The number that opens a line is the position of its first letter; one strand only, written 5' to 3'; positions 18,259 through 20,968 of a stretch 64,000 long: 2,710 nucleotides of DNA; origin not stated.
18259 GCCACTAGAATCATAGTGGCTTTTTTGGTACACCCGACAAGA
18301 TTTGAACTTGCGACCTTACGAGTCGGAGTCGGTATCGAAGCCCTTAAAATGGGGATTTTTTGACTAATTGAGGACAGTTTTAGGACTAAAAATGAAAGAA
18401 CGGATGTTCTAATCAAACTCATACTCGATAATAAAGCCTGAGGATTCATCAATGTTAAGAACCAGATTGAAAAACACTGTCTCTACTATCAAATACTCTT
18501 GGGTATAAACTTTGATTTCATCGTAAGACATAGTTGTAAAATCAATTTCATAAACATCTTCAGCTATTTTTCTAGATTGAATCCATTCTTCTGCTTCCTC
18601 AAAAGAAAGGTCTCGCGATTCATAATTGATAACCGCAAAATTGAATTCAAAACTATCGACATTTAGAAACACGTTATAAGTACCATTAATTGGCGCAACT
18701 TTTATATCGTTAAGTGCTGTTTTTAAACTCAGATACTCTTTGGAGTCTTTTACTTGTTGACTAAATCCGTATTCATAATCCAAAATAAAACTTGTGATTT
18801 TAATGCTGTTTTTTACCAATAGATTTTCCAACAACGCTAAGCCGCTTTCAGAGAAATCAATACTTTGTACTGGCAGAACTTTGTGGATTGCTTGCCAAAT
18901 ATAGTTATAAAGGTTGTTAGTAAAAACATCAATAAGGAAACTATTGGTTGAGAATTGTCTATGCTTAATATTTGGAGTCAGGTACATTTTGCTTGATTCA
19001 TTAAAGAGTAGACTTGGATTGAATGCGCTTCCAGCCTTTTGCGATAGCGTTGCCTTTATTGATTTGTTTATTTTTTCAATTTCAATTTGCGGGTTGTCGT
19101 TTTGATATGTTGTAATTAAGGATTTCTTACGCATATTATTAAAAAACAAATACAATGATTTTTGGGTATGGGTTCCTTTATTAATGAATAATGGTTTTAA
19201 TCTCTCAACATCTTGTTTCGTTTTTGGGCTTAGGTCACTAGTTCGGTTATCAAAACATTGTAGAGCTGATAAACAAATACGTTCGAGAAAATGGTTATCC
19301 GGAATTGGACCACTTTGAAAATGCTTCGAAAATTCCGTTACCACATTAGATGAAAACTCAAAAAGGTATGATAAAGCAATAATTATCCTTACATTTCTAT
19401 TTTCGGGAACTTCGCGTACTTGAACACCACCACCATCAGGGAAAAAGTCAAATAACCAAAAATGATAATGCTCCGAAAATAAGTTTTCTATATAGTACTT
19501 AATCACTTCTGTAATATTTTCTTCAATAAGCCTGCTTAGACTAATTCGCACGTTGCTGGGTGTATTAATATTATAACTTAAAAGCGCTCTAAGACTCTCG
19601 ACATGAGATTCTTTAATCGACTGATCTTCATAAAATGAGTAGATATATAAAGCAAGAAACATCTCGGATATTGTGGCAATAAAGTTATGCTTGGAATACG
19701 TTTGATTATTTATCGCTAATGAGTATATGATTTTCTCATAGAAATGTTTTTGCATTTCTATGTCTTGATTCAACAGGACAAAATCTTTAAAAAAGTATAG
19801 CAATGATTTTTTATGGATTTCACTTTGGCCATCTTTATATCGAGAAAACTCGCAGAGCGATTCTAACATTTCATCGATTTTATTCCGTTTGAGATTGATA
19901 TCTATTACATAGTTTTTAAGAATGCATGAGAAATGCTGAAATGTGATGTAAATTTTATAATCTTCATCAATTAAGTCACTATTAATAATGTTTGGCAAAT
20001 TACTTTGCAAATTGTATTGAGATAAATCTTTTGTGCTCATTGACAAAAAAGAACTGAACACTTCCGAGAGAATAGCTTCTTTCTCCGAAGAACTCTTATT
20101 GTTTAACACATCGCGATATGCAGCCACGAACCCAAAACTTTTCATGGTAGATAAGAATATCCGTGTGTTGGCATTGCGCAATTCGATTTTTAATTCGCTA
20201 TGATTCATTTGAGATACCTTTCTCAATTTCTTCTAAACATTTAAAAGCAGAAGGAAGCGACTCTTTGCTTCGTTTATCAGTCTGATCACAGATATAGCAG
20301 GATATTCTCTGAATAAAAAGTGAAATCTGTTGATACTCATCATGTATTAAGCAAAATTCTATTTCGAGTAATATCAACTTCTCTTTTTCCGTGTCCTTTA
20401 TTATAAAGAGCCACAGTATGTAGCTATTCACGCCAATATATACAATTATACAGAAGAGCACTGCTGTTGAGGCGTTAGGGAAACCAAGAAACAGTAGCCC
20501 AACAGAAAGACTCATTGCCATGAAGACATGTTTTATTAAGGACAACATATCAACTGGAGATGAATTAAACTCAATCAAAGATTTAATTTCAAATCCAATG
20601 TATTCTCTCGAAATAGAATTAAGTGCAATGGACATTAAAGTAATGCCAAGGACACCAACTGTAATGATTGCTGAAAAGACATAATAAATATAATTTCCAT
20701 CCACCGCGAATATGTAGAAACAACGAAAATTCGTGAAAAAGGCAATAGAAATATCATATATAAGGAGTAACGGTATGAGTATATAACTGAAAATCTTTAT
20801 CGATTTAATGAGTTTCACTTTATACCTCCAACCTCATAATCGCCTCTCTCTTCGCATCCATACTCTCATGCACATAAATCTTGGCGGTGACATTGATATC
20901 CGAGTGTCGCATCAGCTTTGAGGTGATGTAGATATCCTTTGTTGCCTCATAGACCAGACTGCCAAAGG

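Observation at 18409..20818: Uncharacterised two-gene module (4TM protein + ~600-aa protein) between the integrase and the att site: candidate new defence/Abi system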

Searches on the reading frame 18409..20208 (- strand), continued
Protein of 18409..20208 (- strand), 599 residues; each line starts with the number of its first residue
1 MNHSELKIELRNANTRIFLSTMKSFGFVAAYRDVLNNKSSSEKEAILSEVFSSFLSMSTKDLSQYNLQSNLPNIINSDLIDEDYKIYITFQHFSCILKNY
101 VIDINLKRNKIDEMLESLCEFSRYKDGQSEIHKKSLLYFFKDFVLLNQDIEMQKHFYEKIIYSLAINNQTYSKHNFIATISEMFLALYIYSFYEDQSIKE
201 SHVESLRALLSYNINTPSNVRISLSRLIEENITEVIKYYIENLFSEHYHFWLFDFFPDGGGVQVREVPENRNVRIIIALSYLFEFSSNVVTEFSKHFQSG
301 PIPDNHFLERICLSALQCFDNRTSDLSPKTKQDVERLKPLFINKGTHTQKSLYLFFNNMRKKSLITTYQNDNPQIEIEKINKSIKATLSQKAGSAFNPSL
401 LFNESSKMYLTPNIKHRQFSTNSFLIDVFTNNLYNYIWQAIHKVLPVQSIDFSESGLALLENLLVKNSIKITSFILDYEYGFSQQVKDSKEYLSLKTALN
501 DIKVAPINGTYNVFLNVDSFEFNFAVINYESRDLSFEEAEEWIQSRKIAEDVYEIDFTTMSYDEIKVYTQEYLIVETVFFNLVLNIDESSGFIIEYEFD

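Call 79: fold_search(model_id=the predicted structure, library=pdb)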
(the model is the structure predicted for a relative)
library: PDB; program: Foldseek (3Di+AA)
matches with E <= 10: 767; with E <= 0.001: 0
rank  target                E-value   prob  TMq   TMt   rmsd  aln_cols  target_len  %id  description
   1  4c0q_A                5.7e-03  0.97  0.17  0.16  18.5       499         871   11  Transportin 3 in complex with Ran(Q69L)GTP (released 2014-01-22)
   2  8cdj_D                7.3e-03  0.77  0.15  0.14  27.6       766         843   11  CAND1 b-hairpin++-SCF-SKP2 CAND1 rolling SCF engaged (released 2023-04-19)
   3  8hq6_C                1.5e-02  0.89  0.17  0.15  25.6       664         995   11  KL2 in complex with CRM1-Ran-RanBP1 (released 2023-10-25)
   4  9g33_UJ               1.6e-02  0.96  0.22  0.13  23.3       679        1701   11  Stalled 90S - Utp23-Krr1-deltaC3 (released 2025-06-18)
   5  4c0o_A                1.8e-02  0.89  0.18  0.17  25.5       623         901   12  Transportin 3 in complex with phosphorylated ASF/SF2 (released 2014-01-22)
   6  8hq3_C                1.8e-02  0.85  0.17  0.14  25.5       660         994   12  KL1 in complex with CRM1-Ran-RanBP1 (released 2023-10-25)
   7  7wtz_K                2.6e-02  0.66  0.15  0.13  22.7       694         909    9  Cryo-EM structure of a human pre-40S ribosomal subunit - State RRP12-B2 (released 2022-10-19)
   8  3c2h_A                3.3e-02  0.60  0.16  0.18  20.3       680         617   10  Crystal Structure of SYS-1 at 2.6A resolution (released 2008-05-20)
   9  6m60_C                3.4e-02  0.80  0.17  0.15  25.6       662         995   11  Plumbagin in complex with CRM1#-Ran-RanBP1 (released 2021-06-09)
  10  7dbg_C                4.2e-02  0.72  0.16  0.14  25.4       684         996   11  Yeast CRM1e (apo) in complex with Ran-RanBP1 (released 2021-09-29)
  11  7zbw_D                4.2e-02  0.44  0.13  0.13  25.3       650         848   11  CAND1-SCF-SKP2 CAND1 rolling-2 SCF engaged (released 2023-04-19)
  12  3w3u                  4.2e-02  0.38  0.12  0.11  25.1       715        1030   11  Crystal structure of Kap121p mutant R349A/Q350A/D353A/E396A/N430K/D438A/N477A (released 2013-04-10)
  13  3c2h_B                4.6e-02  0.69  0.17  0.20  20.2       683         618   10  Crystal Structure of SYS-1 at 2.6A resolution (released 2008-05-20)
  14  7cnd_C                4.6e-02  0.69  0.16  0.14  25.4       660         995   11  NCI-1 in complex with CRM1-Ran-RanBP1 (released 2021-06-09)
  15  7bii_A                4.6e-02  0.54  0.17  0.09  21.8       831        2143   10  Crystal structure of Nematocida HUWE1 (released 2021-07-28)
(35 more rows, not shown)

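Call 82: search_protein_families(library=ncbifam, proteins=[P0035, P0100, L008:8506-9918:+, L005:13058-14716:-, L009:1095-3500:+, L011:112-3609:+, L001:3101-5020:+, L001:7247-8521:-], max_evalue=0.001)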
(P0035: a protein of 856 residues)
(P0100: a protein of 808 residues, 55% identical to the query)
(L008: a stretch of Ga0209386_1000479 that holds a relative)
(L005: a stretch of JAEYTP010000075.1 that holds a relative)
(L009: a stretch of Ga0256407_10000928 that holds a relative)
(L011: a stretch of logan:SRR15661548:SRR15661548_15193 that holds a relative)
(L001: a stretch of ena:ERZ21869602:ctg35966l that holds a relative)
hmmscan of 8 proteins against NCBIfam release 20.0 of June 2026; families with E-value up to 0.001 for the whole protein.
P0035 (856 aa): 27 families (the best 25 are shown)
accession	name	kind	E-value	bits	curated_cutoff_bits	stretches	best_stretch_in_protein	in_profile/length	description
TIGR04403.1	rSAM_skfB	equivalog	2.2e-17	62.9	300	1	2-233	151-377/402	sporulation killing factor system radical SAM maturase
TIGR04133.1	rSAM_w_lipo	hypoth_equivalog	4.4e-17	62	425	1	4-240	77-317/350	TIGR04133 family radical SAM/SPASM protein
NF012164.0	AlbA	equivalog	1.3e-12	46.9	850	1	4-232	162-386/442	subtilosin maturase AlbA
TIGR04340.1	rSAM_ACGX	hypoth_equivalog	6e-12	45.4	400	1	6-230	61-297/341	radical SAM/SPASM domain protein, ACGX system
TIGR04251.1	SCM_rSAM_ScmF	equivalog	7.3e-11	42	400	1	2-127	55-183/353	SynChlorMet cassette radical SAM/SPASM protein ScmF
TIGR04055.1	rSAM_NirJ2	equivalog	2.4e-10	40.5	500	1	6-220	51-270/326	putative heme d1 biosynthesis radical SAM protein NirJ2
TIGR02666.1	moaA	equivalog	3.7e-10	39.3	284.05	1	2-166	61-227/336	GTP 3',8-cyclase MoaA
TIGR04303.1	GeoRSP_rSAM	equivalog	9.2e-10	38.6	400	1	4-205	52-260/325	GeoRSP system radical SAM/SPASM protein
TIGR02109.1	PQQ_syn_pqqE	equivalog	9.6e-10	37.9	381.35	1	3-202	56-258/358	pyrroloquinoline quinone biosynthesis protein PqqE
TIGR04053.2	TIGR04053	equivalog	1.7e-09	37.4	395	1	4-161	60-219/366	TIGR04053 family radical SAM/SPASM domain-containing protein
TIGR04545.1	rSAM_ahbD_hemeb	equivalog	3.4e-09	36.6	500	1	4-121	50-170/339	heme b synthase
TIGR02668.1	moaA_archaeal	equivalog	5.6e-09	35.4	325.25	1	2-216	58-280/303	GTP 3',8-cyclase MoaA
TIGR03470.1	HpnH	equivalog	1.3e-08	34.2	225.05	1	4-152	76-226/318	adenosyl-hopene transferase HpnH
TIGR04082.1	rSAM_for_selen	equivalog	2e-08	33.4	350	1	2-231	248-477/516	thio(seleno)oxazole modification radical SAM maturase SbtM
NF049973.1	radical_Rv1681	equivalog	2.1e-08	33.5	380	1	3-120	121-241/326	Rv1681 family radical SAM protein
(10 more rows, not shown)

P0100 (808 aa): 1 family
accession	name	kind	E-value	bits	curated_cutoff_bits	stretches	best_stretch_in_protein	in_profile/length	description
TIGR01482.1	SPP-subfamily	subfamily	4.5e-05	23.1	107.15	0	221-255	154-185/225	sucrose-phosphate phosphatase subfamily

L008:8506-9918:+ (470 aa): 0 families

L005:13058-14716:- (552 aa): 0 families

L009:1095-3500:+ (801 aa): 2 families
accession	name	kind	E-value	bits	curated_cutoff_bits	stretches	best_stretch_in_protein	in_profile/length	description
NF040586.1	FxSxx_TPR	equivalog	6.8e-17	61.2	300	1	195-404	2-214/830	FxSxx-COOH system tetratricopeptide repeat protein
NF038214.1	IS21_help_AAA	equivalog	0.00054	19.7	200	0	207-304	80-163/232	IS21-like element helper ATPase IstB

L011:112-3609:+ (1165 aa): 2 families
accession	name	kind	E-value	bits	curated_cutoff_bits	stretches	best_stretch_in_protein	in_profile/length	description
NF053861.1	DS8_antiphage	equivalog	7.9e-06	23.9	790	0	306-446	369-509/994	anti-phage protein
NF058535.1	antiphage_EruA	equivalog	1.5e-05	23.4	1000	1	378-608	68-309/1318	NACHT domain-containing antiphage protein EruA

L001:3101-5020:+ (639 aa): 0 families

L001:7247-8521:- (424 aa): 0 families

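Call 83: list_cluster_members(proteins=[P0035, P0016, P0028, P0072, P0098, P0004, P0005, P0006, P0007, P0051])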
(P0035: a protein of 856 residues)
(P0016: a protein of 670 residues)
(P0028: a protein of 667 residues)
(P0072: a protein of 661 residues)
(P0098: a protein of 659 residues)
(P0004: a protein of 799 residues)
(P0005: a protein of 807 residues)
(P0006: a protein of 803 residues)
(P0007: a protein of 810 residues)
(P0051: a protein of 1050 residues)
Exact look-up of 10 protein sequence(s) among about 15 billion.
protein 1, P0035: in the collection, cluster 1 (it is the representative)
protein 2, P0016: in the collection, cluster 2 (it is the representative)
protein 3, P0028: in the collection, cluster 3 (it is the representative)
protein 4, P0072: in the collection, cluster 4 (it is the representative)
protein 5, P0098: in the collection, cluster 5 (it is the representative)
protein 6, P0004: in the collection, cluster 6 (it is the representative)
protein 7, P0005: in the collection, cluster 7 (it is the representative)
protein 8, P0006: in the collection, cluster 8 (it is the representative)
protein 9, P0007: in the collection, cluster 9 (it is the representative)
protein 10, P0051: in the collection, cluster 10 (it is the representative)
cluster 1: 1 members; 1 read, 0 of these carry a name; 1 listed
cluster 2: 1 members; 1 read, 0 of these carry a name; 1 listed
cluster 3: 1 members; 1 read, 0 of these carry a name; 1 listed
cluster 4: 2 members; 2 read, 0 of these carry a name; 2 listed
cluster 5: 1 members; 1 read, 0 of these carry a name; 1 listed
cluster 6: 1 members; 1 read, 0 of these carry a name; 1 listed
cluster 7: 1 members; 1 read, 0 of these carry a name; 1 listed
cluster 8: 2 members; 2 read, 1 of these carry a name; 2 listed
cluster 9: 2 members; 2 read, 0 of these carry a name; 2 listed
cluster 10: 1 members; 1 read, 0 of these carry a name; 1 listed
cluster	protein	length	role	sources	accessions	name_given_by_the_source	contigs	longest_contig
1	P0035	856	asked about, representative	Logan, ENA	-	-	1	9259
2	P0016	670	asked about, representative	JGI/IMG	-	-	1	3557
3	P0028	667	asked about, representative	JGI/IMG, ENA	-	-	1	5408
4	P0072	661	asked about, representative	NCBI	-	-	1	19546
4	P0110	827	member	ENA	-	-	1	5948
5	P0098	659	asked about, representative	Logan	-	-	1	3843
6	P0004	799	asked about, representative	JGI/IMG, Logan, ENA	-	-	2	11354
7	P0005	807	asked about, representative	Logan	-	-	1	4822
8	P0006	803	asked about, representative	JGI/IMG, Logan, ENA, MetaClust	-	\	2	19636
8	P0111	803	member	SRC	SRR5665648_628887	-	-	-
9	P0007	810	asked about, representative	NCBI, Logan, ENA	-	-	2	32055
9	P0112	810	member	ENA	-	-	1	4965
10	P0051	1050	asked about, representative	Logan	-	-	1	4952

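Call 88: search_dna_similar(query=window:18409-20208:-, collection=phages, mode=protein, max_evalue=0.001)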
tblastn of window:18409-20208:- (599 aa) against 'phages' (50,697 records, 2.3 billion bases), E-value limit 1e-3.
No match.

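Call 89: search_dna_similar(query=P0003, collection=plasmids, mode=protein, max_evalue=0.001)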
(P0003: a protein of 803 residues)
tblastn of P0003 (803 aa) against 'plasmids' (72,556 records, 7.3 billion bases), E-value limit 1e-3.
No match.

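Call 90: search_dna_similar(query=P0003, collection=phages, mode=protein, max_evalue=0.001)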
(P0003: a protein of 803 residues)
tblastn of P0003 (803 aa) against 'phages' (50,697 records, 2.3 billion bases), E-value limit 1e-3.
No match.

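Call 91: search_dna_similar(query=window:18409-20208:-, collection=plasmids, mode=protein, max_evalue=0.001)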
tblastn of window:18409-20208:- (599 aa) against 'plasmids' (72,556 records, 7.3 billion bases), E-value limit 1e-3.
No match.

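Call 94: find_encoding_contigs(protein=P0007, flank=10000, max_places=3)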
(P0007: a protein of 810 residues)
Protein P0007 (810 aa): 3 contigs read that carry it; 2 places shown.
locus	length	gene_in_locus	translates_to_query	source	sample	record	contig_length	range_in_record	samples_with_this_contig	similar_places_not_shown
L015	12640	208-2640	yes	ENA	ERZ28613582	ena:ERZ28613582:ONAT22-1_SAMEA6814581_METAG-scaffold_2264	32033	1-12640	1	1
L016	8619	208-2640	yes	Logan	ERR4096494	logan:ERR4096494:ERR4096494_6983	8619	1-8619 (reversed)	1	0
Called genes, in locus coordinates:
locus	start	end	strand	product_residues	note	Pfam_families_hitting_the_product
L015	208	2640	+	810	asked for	-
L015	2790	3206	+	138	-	PF00392:GntR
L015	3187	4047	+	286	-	PF00005:ABC_tran, PF13304:AAA_21 (weak)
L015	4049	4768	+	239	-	-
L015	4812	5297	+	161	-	PF13671:AAA_33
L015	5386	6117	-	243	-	PF12833:HTH_18, PF00165:HTH_AraC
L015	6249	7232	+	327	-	PF01636:APH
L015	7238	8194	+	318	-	PF03881:Fructosamin_kin, PF01636:APH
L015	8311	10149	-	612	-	PF00657:Lipase_GDSL (weak)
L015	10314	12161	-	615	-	PF23623:GBD_IRG7_N (faint), PF18962:Por_Secre_tail (faint)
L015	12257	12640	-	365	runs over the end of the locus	PF00149:Metallophos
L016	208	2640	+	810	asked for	-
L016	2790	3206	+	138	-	PF00392:GntR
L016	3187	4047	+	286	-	PF00005:ABC_tran, PF13304:AAA_21 (weak)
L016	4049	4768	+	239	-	-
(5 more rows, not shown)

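Call 95: find_encoding_contigs(protein=P0072, flank=10000, max_places=3)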
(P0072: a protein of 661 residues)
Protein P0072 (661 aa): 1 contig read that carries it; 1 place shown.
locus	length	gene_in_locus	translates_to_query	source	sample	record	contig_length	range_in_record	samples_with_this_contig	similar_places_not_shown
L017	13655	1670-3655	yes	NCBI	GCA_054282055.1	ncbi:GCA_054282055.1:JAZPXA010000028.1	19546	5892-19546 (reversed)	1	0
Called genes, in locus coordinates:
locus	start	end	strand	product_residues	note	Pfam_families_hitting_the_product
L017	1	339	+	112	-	?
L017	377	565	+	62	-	PF14205:Cys_rich_KTR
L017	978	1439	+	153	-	-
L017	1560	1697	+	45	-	-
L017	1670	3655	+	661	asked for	-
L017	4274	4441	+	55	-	-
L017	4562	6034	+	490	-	PF00239:Resolvase, PF07508:Recombinase, PF13408:Zn_ribbon_recom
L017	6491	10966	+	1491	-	PF18889:Beta_helix_3 (weak), PF18676:MBG_2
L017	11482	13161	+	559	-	PF00128:Alpha-amylase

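Call 97: find_encoding_contigs(protein=P0035, flank=10000, max_places=2)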
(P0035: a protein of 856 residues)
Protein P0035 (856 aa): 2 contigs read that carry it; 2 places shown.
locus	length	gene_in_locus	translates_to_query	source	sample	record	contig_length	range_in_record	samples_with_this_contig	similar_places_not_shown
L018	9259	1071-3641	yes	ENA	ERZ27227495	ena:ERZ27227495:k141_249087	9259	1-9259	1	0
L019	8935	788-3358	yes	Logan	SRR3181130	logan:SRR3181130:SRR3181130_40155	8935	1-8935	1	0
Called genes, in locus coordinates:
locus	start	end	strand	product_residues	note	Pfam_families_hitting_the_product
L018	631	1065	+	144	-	-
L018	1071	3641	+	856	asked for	PF04055:Radical_SAM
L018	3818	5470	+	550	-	-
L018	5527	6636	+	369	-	PF00069:Pkinase, PF07714:PK_Tyr_Ser-Thr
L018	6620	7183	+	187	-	-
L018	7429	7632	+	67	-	-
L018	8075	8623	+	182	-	-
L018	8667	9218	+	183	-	-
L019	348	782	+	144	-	-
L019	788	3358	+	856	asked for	PF04055:Radical_SAM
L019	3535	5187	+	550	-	-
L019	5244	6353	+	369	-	PF00069:Pkinase, PF07714:PK_Tyr_Ser-Thr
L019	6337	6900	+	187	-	-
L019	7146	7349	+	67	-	-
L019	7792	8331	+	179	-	-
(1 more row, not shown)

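Call 98: find_encoding_contigs(protein=P0028, flank=10000, max_places=2)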
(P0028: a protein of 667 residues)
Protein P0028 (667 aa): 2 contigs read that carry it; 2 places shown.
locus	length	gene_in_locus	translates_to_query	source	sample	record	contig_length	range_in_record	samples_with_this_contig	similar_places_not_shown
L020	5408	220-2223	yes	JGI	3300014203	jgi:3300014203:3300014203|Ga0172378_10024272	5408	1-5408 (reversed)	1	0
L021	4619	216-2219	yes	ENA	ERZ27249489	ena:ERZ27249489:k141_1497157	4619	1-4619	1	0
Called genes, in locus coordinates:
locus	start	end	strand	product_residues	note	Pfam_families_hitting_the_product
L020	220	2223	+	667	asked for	-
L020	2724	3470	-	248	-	PF01695:IstB_IS21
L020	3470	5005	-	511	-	PF00665:rve (weak), PF22483:Mu-transpos_C_2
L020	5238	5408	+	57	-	?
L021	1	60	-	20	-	?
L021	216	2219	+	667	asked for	-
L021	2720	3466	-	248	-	PF01695:IstB_IS21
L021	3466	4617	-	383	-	?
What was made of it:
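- L020/L021: IS21 (calls 95, 98).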

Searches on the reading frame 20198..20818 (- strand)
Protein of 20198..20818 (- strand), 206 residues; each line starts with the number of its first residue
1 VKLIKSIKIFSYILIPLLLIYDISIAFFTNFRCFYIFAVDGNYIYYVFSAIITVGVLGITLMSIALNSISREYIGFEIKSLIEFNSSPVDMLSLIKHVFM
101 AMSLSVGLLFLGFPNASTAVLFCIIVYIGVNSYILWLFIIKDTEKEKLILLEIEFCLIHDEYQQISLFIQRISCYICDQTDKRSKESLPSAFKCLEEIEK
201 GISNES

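Call 3: search_protein_families(library=pfam, proteins=[window:20198-20818:-], max_evalue=1)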
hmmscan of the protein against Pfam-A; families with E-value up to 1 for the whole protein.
window:20198-20818:- (206 aa): 0 families

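Call 4: search_protein_families(library=padloc, proteins=[window:20198-20818:-], max_evalue=1)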
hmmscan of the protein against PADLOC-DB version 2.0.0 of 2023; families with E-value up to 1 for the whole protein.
window:20198-20818:- (206 aa): 0 families

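Call 5: search_protein_families(library=phrogs, proteins=[window:20198-20818:-], max_evalue=1)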
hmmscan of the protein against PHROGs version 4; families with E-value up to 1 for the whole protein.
window:20198-20818:- (206 aa): 1 family
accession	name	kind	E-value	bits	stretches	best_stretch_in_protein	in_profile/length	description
phrog_35361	-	unknown function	0.34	11.8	1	122-158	10-46/50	-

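Call 6: search_protein_families(library=ncbifam, proteins=[window:20198-20818:-], max_evalue=1)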
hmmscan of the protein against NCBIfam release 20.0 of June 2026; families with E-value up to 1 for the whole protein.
window:20198-20818:- (206 aa): 0 families

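Call 12: find_homologous_proteins(query=window:20198-20818:-, max_evalue=0.001)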
Query window:20198-20818:- (206 aa): 1 proteins with E <= 0.001 among 391 candidates.
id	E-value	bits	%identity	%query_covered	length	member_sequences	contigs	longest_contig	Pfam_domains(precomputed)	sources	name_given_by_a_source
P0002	1.4e-124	431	100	100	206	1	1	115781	-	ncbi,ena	-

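Call 13: find_encoding_contigs(protein=P0002, flank=10000)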
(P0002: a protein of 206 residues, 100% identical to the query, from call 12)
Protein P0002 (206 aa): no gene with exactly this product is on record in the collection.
